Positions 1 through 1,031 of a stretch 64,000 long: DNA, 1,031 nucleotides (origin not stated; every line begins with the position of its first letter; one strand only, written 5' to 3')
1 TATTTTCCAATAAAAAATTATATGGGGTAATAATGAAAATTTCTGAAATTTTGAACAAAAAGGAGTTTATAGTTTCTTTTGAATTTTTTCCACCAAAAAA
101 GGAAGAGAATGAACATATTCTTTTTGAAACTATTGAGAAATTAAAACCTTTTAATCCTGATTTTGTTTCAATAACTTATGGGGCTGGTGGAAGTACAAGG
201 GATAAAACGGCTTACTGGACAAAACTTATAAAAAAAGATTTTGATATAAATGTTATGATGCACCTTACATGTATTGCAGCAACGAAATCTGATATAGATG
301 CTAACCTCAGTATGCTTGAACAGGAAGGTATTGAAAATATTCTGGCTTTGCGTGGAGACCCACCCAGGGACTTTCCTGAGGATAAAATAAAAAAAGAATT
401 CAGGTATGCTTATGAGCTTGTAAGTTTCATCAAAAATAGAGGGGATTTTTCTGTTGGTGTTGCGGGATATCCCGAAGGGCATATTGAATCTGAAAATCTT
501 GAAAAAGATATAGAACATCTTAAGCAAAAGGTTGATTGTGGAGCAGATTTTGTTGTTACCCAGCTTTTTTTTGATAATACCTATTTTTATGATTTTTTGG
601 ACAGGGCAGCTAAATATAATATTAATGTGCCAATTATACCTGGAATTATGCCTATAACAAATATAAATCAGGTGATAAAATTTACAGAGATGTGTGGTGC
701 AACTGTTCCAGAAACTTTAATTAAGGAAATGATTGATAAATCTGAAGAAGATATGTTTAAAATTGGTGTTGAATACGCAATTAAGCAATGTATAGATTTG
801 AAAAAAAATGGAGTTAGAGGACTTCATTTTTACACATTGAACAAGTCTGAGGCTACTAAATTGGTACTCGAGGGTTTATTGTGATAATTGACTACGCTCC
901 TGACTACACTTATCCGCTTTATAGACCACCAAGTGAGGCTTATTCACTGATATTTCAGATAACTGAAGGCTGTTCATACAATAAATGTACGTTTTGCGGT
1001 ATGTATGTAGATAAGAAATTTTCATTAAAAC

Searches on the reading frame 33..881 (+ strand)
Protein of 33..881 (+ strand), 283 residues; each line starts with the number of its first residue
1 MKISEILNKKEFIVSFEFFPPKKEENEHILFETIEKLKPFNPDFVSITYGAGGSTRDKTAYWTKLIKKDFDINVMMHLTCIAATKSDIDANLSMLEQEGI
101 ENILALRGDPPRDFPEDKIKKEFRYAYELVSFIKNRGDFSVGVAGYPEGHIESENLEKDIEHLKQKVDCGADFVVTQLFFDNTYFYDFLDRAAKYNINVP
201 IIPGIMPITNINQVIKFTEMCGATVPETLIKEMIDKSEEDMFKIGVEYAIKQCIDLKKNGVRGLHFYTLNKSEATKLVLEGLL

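Call 3: search_protein_families(library=pfam, proteins=[window:33-881:+], max_evalue=0.01)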
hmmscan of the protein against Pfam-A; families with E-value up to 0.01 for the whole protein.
window:33-881:+ (283 aa): 1 family
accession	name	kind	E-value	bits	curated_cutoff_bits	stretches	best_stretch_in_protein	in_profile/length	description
PF02219.23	MTHFR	-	1.1e-97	327.3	24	1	2-280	1-284/287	Methylenetetrahydrofolate reductase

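Call 4: search_protein_families(library=ncbifam, proteins=[window:33-881:+], max_evalue=0.01)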
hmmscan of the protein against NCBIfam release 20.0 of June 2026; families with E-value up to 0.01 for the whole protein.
window:33-881:+ (283 aa): 4 families
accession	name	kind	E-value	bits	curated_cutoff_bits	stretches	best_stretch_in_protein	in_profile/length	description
TIGR00676.1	fadh2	equivalog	1.2e-101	339.7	293.7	1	14-281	1-273/275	methylenetetrahydrofolate reductase [NAD(P)H]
TIGR00677.1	fadh2_euk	equivalog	9.1e-80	268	310.05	1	14-280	2-273/281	methylenetetrahydrofolate reductase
NF006950.0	PRK09432.1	equivalog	1.9e-70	237.5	382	1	10-275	21-283/296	methylenetetrahydrofolate reductase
NF006396.0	PRK08645.1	equivalog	2.2e-30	105.3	453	1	3-271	314-591/611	bifunctional homocysteine S-methyltransferase/methylenetetrahydrofolate reductase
